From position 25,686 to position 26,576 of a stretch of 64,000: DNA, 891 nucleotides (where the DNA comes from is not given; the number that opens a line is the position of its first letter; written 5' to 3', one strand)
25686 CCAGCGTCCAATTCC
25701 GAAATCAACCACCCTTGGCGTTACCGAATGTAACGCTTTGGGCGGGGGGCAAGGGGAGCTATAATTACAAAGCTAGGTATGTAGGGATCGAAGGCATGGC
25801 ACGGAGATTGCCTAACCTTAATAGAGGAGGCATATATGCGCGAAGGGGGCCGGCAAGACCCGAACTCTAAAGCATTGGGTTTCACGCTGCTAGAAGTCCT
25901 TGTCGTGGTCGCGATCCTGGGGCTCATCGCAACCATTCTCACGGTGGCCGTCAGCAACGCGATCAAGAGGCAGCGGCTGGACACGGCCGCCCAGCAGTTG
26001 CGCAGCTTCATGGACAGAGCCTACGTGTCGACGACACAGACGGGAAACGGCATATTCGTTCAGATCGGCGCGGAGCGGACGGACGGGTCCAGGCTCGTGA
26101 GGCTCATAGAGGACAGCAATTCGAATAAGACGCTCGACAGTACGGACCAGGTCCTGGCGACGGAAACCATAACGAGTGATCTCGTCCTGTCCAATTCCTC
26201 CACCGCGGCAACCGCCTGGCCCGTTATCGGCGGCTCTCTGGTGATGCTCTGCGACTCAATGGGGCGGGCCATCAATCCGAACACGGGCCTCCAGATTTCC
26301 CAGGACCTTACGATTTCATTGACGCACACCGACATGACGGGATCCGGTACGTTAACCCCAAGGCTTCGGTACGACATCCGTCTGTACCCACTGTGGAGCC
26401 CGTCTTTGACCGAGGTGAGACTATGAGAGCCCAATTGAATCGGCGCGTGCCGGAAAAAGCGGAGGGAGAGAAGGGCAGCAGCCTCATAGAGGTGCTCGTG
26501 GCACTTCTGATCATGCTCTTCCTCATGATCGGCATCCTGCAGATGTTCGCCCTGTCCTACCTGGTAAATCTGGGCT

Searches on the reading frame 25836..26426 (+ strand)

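Call 93: search_protein_families(library=pfam, proteins=[window:25836-26426:+], max_evalue=0.001)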
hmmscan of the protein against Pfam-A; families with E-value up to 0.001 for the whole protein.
window:25836-26426:+ (196 aa): 1 family
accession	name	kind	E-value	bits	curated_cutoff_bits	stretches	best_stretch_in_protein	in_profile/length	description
PF07963.17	N_methyl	-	8.5e-07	28.7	21.2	1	11-35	2-26/27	Prokaryotic N-terminal methylation motif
